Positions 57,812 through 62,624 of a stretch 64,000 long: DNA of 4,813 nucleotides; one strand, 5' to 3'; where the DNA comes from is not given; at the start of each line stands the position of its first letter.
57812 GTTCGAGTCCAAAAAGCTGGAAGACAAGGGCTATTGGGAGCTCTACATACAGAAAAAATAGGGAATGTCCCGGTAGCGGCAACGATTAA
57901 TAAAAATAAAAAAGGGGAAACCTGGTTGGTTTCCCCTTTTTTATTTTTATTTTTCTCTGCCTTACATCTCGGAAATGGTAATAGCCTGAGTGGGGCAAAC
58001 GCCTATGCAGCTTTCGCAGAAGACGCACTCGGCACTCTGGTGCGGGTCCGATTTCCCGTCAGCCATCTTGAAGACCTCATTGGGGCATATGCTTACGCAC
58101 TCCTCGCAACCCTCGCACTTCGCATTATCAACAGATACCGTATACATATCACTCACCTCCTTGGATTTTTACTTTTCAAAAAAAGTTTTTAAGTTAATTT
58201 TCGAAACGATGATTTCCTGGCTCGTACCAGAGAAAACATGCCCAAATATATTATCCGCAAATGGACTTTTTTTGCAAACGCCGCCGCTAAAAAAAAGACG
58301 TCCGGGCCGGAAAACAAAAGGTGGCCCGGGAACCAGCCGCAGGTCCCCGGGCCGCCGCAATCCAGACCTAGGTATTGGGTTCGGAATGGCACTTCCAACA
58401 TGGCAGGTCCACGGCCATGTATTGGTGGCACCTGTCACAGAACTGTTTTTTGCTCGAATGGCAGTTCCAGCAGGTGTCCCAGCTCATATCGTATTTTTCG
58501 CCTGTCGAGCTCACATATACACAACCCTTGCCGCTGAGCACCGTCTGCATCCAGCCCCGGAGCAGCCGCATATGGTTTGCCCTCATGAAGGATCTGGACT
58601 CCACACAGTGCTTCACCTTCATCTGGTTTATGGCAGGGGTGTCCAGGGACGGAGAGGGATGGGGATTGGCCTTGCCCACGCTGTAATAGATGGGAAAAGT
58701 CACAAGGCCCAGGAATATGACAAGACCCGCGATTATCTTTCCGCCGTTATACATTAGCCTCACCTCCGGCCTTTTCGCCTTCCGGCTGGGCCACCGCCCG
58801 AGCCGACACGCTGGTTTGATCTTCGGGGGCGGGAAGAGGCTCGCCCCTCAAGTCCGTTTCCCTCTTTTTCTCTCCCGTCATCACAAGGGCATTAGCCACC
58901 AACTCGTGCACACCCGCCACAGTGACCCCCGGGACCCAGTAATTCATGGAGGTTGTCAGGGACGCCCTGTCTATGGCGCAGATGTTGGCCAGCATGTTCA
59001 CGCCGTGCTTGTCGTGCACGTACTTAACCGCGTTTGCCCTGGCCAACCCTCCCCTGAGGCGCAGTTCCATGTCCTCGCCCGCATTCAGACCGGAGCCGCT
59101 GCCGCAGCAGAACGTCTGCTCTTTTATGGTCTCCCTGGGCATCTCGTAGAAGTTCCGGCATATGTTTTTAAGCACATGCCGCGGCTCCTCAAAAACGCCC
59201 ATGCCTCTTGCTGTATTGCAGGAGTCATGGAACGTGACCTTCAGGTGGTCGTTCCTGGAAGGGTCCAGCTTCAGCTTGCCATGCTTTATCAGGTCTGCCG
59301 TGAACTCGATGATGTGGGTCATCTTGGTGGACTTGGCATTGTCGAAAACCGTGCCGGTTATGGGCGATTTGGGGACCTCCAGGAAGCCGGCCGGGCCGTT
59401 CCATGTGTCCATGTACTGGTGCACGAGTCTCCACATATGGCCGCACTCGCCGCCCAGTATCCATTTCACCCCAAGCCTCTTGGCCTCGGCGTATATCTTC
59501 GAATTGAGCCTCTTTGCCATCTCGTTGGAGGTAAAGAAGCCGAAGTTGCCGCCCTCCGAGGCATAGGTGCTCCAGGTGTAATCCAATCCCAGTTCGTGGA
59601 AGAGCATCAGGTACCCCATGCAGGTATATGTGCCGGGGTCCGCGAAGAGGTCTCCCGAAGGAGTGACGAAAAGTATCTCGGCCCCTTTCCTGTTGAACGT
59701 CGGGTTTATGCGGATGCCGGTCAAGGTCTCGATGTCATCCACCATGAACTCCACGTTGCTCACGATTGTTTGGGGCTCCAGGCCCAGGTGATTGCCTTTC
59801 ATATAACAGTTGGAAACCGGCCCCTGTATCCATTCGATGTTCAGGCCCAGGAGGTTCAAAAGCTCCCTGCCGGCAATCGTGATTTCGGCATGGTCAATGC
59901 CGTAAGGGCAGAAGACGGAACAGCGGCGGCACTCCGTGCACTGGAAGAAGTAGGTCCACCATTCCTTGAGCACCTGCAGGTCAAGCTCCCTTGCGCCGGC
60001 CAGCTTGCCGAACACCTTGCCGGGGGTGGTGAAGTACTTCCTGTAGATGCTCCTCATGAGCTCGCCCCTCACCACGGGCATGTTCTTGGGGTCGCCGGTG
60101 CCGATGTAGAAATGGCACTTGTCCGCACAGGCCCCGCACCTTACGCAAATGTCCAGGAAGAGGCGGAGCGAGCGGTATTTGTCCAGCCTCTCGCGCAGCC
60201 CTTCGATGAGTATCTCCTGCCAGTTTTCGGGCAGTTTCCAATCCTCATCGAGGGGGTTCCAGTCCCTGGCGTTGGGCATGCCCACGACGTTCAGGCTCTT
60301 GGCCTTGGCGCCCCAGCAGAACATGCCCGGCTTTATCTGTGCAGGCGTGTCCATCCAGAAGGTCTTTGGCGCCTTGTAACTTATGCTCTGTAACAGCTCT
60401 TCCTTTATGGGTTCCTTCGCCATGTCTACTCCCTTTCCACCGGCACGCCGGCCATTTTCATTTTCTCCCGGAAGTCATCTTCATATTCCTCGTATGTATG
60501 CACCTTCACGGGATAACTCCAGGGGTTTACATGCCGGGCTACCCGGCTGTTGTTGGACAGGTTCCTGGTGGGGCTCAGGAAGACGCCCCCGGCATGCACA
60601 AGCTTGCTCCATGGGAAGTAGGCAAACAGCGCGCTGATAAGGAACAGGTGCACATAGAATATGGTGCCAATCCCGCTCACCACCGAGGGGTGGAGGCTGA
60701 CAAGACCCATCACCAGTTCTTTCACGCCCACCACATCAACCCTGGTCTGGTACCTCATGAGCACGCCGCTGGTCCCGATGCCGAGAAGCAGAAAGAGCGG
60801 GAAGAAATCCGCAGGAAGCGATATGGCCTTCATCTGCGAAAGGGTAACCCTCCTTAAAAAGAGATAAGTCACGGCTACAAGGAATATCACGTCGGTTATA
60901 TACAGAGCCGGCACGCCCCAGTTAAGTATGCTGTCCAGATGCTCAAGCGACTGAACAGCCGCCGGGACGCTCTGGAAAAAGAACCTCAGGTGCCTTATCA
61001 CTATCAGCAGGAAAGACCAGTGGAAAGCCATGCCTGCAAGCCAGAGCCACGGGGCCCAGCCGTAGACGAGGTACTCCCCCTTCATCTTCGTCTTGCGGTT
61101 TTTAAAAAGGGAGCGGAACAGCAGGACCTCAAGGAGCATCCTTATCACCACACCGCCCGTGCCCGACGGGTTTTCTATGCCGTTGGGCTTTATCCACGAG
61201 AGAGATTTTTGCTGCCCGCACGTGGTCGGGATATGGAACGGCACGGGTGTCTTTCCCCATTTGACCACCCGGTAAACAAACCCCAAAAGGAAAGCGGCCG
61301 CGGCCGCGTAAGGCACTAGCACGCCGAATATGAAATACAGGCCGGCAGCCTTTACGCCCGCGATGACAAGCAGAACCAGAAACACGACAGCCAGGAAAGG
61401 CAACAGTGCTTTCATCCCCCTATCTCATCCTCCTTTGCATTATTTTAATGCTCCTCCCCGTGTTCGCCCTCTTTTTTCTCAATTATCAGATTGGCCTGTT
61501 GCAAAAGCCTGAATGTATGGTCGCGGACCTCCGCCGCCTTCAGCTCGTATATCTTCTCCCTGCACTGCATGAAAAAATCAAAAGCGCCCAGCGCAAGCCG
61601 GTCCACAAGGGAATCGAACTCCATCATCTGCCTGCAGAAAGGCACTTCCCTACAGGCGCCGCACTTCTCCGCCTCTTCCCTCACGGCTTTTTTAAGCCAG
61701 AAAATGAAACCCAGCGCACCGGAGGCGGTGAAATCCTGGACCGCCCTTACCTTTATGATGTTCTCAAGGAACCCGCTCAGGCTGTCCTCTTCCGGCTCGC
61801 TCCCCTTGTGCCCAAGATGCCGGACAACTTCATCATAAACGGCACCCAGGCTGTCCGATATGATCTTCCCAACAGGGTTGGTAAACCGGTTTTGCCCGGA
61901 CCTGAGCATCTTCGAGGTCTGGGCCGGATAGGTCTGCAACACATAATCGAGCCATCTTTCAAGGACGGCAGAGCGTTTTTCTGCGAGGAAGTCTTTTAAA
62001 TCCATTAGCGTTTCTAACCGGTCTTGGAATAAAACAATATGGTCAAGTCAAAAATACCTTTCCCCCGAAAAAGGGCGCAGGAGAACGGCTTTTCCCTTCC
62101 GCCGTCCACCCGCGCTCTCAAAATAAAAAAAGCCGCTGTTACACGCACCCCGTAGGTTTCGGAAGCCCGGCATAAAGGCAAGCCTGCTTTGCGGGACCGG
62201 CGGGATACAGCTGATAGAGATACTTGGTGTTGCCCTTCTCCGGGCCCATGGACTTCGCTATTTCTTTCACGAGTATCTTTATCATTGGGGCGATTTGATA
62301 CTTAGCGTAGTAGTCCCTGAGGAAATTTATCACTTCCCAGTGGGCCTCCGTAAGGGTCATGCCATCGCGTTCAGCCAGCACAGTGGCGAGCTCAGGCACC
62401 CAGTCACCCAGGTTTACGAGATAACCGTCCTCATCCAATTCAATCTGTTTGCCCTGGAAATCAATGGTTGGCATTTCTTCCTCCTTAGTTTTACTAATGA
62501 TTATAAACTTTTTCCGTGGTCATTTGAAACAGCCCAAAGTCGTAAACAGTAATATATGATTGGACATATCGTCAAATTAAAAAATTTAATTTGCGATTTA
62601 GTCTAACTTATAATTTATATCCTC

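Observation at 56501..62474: A TusA/DsrEFH-like relay operon converges on a DsrC, DsrT-like, DsrMKJ and ferredoxin set, forming one 6-kb sulfur-trafficking island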

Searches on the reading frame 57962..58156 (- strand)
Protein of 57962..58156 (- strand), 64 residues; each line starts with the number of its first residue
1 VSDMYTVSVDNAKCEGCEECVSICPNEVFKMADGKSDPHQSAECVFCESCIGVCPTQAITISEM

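Call 3: search_protein_families(library=pfam, proteins=[window:57962-58156:-], max_evalue=0.01)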
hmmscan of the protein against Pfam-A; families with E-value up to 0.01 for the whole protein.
window:57962-58156:- (64 aa): 16 families
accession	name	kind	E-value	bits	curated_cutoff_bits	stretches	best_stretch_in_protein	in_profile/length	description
PF00037.32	Fer4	-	5.9e-12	45.3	21.1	2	8-29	2-23/24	4Fe-4S binding domain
PF12838.12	Fer4_7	-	2.1e-10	41.4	27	2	13-58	1-52/52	4Fe-4S dicluster domain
PF13187.11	Fer4_9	-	5.7e-09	36.3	27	1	13-59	1-52/52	4Fe-4S dicluster domain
PF14697.11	Fer4_21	-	2.1e-08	34.6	35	1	9-60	3-58/59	4Fe-4S dicluster domain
PF13237.11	Fer4_10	-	4.7e-08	33.3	25.5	1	7-55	2-53/53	4Fe-4S dicluster domain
PF12837.12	Fer4_6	-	1.4e-07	31.5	25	1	7-28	2-23/24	4Fe-4S binding domain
PF13484.11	Fer4_16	-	1.8e-07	32.3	30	2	43-61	1-19/66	4Fe-4S double cluster binding domain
PF25160.1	LdpA_Fe-S-bd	-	6.1e-06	26.4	27.6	1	7-31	21-45/49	LdpA Fe-S cluster-binding domain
PF13746.11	Fer4_18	-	6.3e-05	23.6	27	1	34-57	51-74/114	4Fe-4S dicluster domain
PF13459.11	Fer4_15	-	0.00026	22.1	22.4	1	7-39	1-33/66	4Fe-4S single cluster domain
PF12797.12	Fer4_2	-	0.00076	19.7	24.5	1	7-25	3-21/22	4Fe-4S binding domain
PF13370.11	Fer4_13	-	0.00091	20.3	24.5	1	9-60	1-57/58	4Fe-4S single cluster domain of Ferredoxin I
PF12800.12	Fer4_4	-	0.0011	19.6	24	0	12-26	2-16/17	4Fe-4S binding domain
PF13183.11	Fer4_8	-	0.0013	19.7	27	0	13-28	53-68/68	4Fe-4S dicluster domain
PF12798.12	Fer4_3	-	0.0018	19.4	27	0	14-27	1-14/15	4Fe-4S binding domain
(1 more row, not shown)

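Call 4: search_protein_families(library=ncbifam, proteins=[window:57962-58156:-], max_evalue=0.01)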
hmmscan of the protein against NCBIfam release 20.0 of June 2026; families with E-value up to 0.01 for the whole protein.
window:57962-58156:- (64 aa): 82 families (the best 25 are shown)
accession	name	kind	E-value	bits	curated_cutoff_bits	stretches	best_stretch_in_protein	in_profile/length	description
NF040864.1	HgcB_ferredoxin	equivalog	1.2e-13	50.7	99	1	2-62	4-64/93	mercury methylation ferredoxin HgcB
NF043039.1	HgcAB_like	equivalog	2.6e-12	47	285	1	4-60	292-350/350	HgcAB-like fusion protein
NF006221.0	PRK08348.1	subfamily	1.8e-11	43.9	124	1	8-63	40-96/136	NADH-plastoquinone oxidoreductase subunit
NF038196.1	ferrodoxin_EFR1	subfamily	3.2e-10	40.4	75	1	7-62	180-232/242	EFR1 family ferrodoxin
TIGR02700.1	flavo_MJ0208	hypoth_equivalog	2.4e-09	36.8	251.35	1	7-60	143-195/234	dihydromethanopterin reductase (acceptor)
NF004541.0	PRK05888.2-2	equivalog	9.5e-09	35.3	217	1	11-60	60-112/168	NADH-quinone oxidoreductase subunit NuoI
TIGR00402.1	napF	equivalog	1.3e-08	34.9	102.2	1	11-59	34-84/149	ferredoxin-type protein NapF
TIGR04395.1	cutC_activ_rSAM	equivalog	1.3e-08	34.5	360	1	4-62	46-106/309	choline TMA-lyase-activating enzyme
NF007382.0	PRK09898.1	equivalog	2.9e-08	33.5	213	1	6-63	148-202/208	ferredoxin-like protein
NF007013.0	PRK09477.1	equivalog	4e-08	32.7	234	1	7-62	218-277/286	quinol dehydrogenase ferredoxin subunit NapH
TIGR02163.1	napH_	subfamily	4.2e-08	33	213.05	1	6-62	194-254/255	NapH/MauN family ferredoxin-type protein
TIGR01944.1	rnfB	subfamily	8.6e-08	31.9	68.7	1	6-63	107-164/190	RnfABCDGE type electron transport complex subunit B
NF001988.0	PRK00783.1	equivalog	9e-08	32.1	153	1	6-63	165-222/266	DNA-directed RNA polymerase subunit D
NF043069.1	T4HPD_activ_SAM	equivalog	1.3e-07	31.3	425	1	7-60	46-98/299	trans-4-hydroxy-L-proline dehydratase activase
TIGR01971.1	NuoI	subfamily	3.1e-07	30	113.05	1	10-62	40-101/121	NADH-quinone oxidoreductase, chain I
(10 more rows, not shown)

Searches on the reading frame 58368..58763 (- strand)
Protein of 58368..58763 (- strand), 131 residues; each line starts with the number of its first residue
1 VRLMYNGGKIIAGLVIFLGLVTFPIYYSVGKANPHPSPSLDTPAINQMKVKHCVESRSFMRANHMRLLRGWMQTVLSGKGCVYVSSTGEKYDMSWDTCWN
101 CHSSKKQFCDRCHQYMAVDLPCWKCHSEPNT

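Call 3: search_protein_families(library=pfam, proteins=[window:58368-58763:-], max_evalue=0.01)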
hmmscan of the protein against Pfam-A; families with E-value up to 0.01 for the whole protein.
window:58368-58763:- (131 aa): 0 families

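Call 4: search_protein_families(library=ncbifam, proteins=[window:58368-58763:-], max_evalue=0.01)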
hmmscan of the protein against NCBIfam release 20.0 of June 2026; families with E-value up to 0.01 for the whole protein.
window:58368-58763:- (131 aa): 1 family
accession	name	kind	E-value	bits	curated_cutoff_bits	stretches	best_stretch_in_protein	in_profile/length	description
NF038038.1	cytoc_DsrJ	equivalog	2.4e-42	144.1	100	1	4-126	1-121/121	sulfate reduction electron transfer complex DsrMKJOP subunit DsrJ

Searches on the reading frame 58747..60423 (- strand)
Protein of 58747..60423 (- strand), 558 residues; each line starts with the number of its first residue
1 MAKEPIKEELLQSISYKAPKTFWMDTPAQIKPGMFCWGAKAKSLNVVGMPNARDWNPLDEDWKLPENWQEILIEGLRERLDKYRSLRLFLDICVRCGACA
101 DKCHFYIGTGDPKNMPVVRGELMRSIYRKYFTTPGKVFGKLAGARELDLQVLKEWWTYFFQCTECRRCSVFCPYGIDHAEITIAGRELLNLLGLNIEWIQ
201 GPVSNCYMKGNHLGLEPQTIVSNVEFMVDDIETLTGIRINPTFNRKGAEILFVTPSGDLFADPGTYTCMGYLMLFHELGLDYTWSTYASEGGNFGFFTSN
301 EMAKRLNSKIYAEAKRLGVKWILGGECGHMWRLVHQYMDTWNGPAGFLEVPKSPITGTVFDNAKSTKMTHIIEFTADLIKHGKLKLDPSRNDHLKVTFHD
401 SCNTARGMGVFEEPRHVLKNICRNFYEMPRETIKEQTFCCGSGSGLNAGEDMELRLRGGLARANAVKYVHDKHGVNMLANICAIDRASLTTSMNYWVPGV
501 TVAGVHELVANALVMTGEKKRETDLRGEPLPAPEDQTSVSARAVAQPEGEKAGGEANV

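Call 3: search_protein_families(library=pfam, proteins=[window:58747-60423:-], max_evalue=0.01)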
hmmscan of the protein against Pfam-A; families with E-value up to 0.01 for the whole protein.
window:58747-60423:- (558 aa): 11 families
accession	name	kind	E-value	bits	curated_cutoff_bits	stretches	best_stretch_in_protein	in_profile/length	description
PF13183.11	Fer4_8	-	2.6e-11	44.3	27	1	91-176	3-68/68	4Fe-4S dicluster domain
PF13534.11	Fer4_17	-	1.4e-09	38.8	22.2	1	93-177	2-61/61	4Fe-4S dicluster domain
PF02754.22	CCG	-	2.5e-06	27.9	20.6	1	396-456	1-57/85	Cysteine-rich domain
PF13237.11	Fer4_10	-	6e-06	26.5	25.5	0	161-177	8-22/53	4Fe-4S dicluster domain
PF13187.11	Fer4_9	-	4.9e-05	23.7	27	1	93-175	2-50/52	4Fe-4S dicluster domain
PF12797.12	Fer4_2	-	7.5e-05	22.9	24.5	0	90-104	7-21/22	4Fe-4S binding domain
PF12800.12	Fer4_4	-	0.00096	19.8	24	0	91-105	2-16/17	4Fe-4S binding domain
PF12838.12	Fer4_7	-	0.00099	20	27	0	93-176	2-52/52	4Fe-4S dicluster domain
PF12798.12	Fer4_3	-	0.0017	19.5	27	0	162-176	1-15/15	4Fe-4S binding domain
PF00037.32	Fer4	-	0.0023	18.1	21.1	0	91-103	6-18/24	4Fe-4S binding domain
PF12837.12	Fer4_6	-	0.0069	16.7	25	0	162-175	9-22/24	4Fe-4S binding domain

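Call 4: search_protein_families(library=ncbifam, proteins=[window:58747-60423:-], max_evalue=0.01)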
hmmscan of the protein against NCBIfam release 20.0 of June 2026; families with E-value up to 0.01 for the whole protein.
window:58747-60423:- (558 aa): 9 families
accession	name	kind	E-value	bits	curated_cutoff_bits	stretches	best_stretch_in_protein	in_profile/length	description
NF045796.1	DsrK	equivalog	9.6e-219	726.6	400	1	56-532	15-450/453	sulfate reduction electron transfer complex DsrMKJOP subunit DsrK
NF045724.1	ferredox_TmcB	equivalog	3.8e-45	154.2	735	1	85-482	35-397/430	electron transfer complex ferredoxin TmcB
NF045711.1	sulf_resp_HmcF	equivalog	1.1e-39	136.6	750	1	85-448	54-387/457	sulfate respiration complex iron-sulfur protein HmcF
NF004898.0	PRK06259.1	equivalog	3.8e-15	55.5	385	1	367-494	353-468/488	fumarate reductase (CoM/CoB) subunit TfrB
NF045670.1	quin_L_LdhH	equivalog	1.2e-12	46.9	800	1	366-443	574-644/706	L-lactate dehydrogenase (quinone) large subunit LdhH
NF008434.0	PRK11274.1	equivalog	2.8e-05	23.2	333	0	87-126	19-58/409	glycolate oxidase subunit GlcF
NF008369.0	PRK11168.1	equivalog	0.00031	19.7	278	0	161-186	59-84/401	anaerobic glycerol-3-phosphate dehydrogenase subunit C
NF045663.1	diclust_near_Sec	equivalog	0.00052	18.2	530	0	384-447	524-585/759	pyridine nucleotide-disulfide oxidoreductase/dicluster-binding protein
NF040864.1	HgcB_ferredoxin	equivalog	0.0048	16.7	99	0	91-104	44-57/93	mercury methylation ferredoxin HgcB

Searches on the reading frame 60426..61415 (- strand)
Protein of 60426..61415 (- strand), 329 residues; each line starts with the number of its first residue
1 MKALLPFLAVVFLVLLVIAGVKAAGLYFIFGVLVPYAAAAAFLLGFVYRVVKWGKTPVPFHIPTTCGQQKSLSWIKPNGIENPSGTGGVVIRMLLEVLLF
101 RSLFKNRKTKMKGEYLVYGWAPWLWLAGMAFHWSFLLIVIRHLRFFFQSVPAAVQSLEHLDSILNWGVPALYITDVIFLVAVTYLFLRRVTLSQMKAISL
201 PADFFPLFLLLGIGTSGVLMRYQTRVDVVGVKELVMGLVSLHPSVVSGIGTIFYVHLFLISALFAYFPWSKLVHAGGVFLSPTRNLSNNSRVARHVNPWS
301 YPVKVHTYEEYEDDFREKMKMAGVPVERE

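Call 3: search_protein_families(library=pfam, proteins=[window:60426-61415:-], max_evalue=0.01)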
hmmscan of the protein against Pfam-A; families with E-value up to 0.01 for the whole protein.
window:60426-61415:- (329 aa): 1 family
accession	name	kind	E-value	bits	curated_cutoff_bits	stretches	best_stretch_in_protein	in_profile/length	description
PF02665.19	Nitrate_red_gam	-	1.9e-12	47.7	22.9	1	123-275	43-199/217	Nitrate reductase gamma subunit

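Call 4: search_protein_families(library=ncbifam, proteins=[window:60426-61415:-], max_evalue=0.01)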
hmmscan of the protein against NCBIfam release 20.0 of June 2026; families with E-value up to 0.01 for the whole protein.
window:60426-61415:- (329 aa): 3 families
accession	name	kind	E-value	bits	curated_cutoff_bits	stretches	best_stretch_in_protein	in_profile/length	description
NF038037.1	cytob_DsrM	equivalog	4.3e-154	512.4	300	1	10-328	1-320/320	sulfate reduction electron transfer complex DsrMKJOP subunit DsrM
TIGR00351.1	narI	equivalog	0.0002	21.3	105.55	1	127-294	51-222/225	respiratory nitrate reductase subunit gamma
NF038018.1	qmoC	equivalog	0.007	15.9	300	1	129-274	225-350/360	quinone-interacting membrane-bound oxidoreductase complex subunit QmoC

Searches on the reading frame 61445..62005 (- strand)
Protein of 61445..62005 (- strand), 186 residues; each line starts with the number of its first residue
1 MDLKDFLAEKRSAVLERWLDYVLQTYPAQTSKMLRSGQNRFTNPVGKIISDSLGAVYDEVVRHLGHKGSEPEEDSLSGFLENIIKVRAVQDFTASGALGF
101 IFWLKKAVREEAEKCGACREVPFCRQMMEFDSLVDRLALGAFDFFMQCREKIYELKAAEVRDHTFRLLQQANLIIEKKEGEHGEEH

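Call 3: search_protein_families(library=pfam, proteins=[window:61445-62005:-], max_evalue=0.01)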
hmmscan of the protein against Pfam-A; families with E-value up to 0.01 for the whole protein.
window:61445-62005:- (186 aa): 2 families
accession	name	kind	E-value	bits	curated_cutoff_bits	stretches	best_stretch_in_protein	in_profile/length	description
PF14361.12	RsbRD_N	-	1.9e-20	73.9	24.3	1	3-111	1-102/104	RsbT co-antagonist protein rsbRD N-terminal domain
PF21943.1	TetR_C_46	-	0.0056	17.3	27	0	12-73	6-66/109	Tetracyclin repressor-like, C-terminal domain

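Call 4: search_protein_families(library=ncbifam, proteins=[window:61445-62005:-], max_evalue=0.01)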
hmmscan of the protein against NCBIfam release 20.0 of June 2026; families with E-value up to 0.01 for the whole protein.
window:61445-62005:- (186 aa): 0 families

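Call 75: search_protein_families(library=ncbifam, proteins=[window:61445-62005:-], max_evalue=0.01)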
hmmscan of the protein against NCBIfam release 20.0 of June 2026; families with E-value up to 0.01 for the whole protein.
window:61445-62005:- (186 aa): 0 families

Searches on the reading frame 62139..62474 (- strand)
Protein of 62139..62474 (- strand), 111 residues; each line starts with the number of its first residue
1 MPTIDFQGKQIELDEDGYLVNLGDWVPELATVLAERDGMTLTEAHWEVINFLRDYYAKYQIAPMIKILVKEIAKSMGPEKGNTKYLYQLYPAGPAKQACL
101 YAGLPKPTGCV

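Call 3: search_protein_families(library=pfam, proteins=[window:62139-62474:-], max_evalue=0.01)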
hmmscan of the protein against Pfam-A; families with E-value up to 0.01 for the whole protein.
window:62139-62474:- (111 aa): 1 family
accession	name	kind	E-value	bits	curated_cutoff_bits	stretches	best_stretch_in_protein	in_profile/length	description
PF04358.19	DsrC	-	4.4e-44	149.7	24.9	1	6-111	2-107/107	DsrC like protein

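Call 4: search_protein_families(library=ncbifam, proteins=[window:62139-62474:-], max_evalue=0.01)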
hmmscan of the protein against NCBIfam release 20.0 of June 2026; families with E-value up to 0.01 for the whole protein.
window:62139-62474:- (111 aa): 2 families
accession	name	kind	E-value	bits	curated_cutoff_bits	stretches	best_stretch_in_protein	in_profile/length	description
TIGR03342.1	dsrC_tusE_dsvC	subfamily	4.5e-47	158.9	53.5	1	5-111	2-108/108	TusE/DsrC/DsvC family sulfur relay protein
NF008562.0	PRK11508.1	equivalog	9.8e-37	125.4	191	1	5-111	3-109/109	sulfurtransferase TusE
